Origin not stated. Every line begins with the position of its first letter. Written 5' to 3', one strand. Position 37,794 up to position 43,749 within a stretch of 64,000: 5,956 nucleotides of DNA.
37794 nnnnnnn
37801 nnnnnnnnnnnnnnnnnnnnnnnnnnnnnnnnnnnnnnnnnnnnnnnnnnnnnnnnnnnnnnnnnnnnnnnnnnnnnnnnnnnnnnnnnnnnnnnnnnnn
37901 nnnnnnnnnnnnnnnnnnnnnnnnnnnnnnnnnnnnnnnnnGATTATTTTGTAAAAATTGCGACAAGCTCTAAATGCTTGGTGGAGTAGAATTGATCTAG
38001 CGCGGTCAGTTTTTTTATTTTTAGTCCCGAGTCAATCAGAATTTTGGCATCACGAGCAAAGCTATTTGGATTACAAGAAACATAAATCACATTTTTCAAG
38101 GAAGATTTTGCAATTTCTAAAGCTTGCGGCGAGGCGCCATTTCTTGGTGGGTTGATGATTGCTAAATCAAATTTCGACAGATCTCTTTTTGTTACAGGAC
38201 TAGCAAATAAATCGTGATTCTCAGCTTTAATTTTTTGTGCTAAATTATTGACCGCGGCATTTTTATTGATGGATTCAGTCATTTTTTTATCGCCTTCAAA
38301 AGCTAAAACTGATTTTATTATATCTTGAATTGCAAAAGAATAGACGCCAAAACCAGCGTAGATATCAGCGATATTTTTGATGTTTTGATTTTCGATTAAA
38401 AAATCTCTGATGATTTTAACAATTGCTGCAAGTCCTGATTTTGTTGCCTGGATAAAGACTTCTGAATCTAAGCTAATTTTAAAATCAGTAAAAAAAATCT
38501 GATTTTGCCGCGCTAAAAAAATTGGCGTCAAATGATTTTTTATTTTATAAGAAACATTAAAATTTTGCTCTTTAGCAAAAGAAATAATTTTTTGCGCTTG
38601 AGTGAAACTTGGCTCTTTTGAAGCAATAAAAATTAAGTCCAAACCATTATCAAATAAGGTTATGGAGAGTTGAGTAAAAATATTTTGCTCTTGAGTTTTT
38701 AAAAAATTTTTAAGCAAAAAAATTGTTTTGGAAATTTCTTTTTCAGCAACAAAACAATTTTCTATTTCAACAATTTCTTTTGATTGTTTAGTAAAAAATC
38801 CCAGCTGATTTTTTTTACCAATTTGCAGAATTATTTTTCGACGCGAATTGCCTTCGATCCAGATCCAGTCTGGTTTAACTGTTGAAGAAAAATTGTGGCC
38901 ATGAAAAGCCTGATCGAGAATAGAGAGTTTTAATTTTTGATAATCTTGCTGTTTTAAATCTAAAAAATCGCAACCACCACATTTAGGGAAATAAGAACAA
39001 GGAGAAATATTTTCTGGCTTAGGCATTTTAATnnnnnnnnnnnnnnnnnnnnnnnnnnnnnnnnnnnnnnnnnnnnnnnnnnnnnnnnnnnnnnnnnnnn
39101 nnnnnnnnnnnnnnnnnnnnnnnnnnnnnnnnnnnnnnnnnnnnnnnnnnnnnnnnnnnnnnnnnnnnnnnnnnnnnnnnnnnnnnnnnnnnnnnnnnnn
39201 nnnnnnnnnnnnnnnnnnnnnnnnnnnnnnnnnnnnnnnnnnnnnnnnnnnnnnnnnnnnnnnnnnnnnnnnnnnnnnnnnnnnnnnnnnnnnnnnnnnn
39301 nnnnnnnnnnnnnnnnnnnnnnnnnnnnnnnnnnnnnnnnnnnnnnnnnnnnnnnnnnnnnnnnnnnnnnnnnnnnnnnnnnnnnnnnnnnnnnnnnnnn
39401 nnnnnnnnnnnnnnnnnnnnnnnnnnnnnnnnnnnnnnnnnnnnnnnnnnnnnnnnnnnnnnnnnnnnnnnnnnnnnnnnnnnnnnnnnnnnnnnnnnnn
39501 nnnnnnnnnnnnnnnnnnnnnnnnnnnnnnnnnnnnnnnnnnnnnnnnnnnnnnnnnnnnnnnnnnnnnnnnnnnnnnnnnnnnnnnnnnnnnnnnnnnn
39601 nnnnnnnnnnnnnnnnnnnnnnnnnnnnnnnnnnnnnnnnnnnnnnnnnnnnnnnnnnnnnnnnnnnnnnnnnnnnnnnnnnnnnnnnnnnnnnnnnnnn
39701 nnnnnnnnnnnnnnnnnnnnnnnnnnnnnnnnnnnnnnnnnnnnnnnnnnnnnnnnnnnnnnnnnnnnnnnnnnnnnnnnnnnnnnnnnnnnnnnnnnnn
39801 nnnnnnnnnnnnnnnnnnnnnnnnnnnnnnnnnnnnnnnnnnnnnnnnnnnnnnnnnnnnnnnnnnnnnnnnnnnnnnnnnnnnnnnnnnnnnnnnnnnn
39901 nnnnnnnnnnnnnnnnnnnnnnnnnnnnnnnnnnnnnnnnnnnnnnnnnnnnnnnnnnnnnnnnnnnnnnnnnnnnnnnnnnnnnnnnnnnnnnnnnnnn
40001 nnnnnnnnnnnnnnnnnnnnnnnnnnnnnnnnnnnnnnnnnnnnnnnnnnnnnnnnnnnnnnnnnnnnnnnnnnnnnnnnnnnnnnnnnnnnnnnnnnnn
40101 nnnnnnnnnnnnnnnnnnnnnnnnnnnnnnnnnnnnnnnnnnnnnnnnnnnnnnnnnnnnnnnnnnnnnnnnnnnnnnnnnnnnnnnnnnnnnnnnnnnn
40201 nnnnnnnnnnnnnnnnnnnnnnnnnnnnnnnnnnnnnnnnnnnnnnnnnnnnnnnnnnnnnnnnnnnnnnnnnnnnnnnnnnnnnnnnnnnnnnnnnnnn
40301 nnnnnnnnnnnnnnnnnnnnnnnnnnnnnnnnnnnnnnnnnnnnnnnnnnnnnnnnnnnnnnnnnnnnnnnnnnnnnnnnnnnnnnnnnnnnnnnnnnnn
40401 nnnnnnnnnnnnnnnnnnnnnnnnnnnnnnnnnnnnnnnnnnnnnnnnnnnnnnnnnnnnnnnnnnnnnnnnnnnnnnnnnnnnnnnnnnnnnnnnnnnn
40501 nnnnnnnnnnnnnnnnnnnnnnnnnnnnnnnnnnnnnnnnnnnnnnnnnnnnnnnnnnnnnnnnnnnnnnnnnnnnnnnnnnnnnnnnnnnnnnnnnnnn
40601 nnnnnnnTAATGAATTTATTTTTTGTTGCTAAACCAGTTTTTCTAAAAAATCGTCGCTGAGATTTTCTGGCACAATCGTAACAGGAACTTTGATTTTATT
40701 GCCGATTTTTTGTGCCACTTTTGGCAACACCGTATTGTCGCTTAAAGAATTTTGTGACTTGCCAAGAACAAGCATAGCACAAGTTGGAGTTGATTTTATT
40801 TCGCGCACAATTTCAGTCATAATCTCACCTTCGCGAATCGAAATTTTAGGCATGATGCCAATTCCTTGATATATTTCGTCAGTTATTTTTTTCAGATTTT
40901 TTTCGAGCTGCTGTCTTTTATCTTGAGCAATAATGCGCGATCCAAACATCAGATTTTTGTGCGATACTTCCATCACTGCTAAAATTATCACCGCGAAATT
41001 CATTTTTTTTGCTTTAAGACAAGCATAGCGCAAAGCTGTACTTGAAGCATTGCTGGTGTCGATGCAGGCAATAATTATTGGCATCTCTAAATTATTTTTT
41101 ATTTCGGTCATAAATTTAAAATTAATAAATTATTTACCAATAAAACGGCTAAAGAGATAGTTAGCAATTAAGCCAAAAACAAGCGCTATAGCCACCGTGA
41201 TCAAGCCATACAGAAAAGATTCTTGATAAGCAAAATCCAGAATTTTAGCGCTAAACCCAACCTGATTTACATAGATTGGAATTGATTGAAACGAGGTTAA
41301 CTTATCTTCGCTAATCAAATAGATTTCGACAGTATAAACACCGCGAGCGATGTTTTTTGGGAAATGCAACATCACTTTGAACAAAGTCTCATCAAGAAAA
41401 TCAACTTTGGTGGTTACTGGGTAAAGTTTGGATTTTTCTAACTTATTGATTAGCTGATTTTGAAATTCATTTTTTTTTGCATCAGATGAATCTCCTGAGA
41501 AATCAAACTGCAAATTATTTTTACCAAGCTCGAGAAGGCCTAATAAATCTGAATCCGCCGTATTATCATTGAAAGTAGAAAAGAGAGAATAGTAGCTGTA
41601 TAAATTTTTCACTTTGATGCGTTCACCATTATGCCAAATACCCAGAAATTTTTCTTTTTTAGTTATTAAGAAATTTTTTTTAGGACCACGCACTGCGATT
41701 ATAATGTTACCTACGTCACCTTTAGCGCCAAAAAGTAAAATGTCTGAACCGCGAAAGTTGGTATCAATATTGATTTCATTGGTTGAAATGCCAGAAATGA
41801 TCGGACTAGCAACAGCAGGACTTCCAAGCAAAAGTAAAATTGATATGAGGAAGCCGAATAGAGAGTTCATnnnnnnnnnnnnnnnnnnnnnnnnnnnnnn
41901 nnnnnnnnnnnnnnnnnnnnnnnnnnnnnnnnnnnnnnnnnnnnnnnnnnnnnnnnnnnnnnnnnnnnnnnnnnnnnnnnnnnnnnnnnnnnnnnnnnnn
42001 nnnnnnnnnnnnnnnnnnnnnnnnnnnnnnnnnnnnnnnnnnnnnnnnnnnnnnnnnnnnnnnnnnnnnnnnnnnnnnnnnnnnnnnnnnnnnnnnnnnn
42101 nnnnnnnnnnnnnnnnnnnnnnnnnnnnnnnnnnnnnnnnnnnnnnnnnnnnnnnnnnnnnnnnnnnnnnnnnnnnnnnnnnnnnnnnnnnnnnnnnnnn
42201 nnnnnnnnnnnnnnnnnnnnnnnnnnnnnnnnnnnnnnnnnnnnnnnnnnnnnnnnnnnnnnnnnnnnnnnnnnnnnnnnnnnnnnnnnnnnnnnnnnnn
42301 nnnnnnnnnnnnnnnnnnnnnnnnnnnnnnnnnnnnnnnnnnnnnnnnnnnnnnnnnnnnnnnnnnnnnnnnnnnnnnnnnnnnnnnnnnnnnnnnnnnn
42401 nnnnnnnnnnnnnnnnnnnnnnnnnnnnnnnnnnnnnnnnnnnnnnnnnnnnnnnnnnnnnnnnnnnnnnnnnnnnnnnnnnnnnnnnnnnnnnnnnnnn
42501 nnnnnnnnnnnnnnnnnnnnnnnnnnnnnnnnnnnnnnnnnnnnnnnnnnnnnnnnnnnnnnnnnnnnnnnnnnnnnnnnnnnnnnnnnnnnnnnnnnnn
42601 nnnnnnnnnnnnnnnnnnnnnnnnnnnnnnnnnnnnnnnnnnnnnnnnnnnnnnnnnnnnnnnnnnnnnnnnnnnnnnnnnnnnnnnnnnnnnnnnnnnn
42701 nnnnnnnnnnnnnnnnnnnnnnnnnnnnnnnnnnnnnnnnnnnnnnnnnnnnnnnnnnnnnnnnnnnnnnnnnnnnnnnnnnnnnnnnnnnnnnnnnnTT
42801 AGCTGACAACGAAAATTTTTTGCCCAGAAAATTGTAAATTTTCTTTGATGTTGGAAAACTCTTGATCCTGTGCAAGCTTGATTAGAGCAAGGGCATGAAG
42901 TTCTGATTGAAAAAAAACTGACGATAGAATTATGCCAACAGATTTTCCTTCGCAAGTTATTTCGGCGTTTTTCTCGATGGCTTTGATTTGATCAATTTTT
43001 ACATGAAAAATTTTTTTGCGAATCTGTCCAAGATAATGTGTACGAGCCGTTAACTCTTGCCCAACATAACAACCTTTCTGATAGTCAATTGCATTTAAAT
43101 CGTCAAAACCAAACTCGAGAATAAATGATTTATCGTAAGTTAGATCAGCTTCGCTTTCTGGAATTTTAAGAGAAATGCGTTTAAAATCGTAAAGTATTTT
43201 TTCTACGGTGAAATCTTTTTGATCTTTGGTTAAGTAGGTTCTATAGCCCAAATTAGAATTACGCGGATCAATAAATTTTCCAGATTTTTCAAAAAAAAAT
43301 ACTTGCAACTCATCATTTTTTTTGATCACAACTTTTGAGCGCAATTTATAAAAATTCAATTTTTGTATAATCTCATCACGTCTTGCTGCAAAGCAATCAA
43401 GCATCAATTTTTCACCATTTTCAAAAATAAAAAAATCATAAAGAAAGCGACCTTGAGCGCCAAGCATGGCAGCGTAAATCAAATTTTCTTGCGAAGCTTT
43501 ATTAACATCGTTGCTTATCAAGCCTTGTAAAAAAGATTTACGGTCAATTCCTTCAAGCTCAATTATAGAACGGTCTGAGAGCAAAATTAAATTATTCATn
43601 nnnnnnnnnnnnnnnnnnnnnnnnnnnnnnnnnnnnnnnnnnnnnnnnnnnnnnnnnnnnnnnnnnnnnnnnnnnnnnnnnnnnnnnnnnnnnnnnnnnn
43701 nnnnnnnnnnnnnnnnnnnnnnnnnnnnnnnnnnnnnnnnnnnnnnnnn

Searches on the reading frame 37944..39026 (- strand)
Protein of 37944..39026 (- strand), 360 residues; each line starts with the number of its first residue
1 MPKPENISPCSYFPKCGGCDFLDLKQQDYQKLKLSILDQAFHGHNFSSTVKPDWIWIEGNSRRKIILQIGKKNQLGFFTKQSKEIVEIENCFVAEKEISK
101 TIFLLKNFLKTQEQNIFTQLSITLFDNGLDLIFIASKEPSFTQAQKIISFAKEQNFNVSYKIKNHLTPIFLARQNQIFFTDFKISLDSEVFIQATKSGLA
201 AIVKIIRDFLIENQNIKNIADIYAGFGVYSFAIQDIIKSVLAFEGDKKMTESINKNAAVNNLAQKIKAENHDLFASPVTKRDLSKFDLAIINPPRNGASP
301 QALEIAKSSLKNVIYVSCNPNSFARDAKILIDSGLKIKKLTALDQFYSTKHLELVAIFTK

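Call 18: search_protein_families(library=pfam, proteins=[window:37944-39026:-], max_evalue=0.001)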
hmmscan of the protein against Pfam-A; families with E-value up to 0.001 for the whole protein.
window:37944-39026:- (360 aa): 2 families
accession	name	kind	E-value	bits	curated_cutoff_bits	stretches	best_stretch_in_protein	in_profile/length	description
PF05958.17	tRNA_U5-meth_tr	-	8.3e-13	48.5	23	1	78-354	55-350/357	tRNA (Uracil-5-)-methyltransferase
PF00398.26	RrnaAD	-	0.00025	20.7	24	1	205-273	22-85/263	Ribosomal RNA adenine dimethylase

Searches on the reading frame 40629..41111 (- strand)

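Call 18: search_protein_families(library=pfam, proteins=[window:40629-41111:-], max_evalue=0.001)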
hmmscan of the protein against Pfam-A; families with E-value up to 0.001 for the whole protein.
window:40629-41111:- (160 aa): 1 family
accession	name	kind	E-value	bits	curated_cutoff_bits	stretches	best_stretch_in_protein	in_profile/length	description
PF00582.32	Usp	-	1.2e-11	45.7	24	1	12-148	4-141/141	Universal stress protein family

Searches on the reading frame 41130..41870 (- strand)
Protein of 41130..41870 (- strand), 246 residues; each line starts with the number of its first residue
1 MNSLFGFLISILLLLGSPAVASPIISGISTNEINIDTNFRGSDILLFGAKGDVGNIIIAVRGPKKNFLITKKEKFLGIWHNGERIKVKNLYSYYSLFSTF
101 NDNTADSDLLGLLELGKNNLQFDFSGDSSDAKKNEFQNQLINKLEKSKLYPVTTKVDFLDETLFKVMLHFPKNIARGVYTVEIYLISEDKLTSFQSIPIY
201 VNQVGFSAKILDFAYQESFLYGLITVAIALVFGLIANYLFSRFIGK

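Call 18: search_protein_families(library=pfam, proteins=[window:41130-41870:-], max_evalue=0.001)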
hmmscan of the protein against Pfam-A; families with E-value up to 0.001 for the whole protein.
window:41130-41870:- (246 aa): 1 family
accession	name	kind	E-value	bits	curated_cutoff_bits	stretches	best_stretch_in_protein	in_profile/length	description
PF09608.15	Alph_Pro_TM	-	7.7e-53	180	24.5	1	25-242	3-227/227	Putative transmembrane protein (Alph_Pro_TM)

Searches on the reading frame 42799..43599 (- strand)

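Call 18: search_protein_families(library=pfam, proteins=[window:42799-43599:-], max_evalue=0.001)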
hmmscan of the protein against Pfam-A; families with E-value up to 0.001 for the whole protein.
window:42799-43599:- (266 aa): 1 family
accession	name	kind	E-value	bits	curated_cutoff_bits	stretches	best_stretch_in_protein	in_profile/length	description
PF01571.26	GCV_T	-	1.9e-06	27.8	25.6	1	8-82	46-121/255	Aminomethyltransferase folate-binding domain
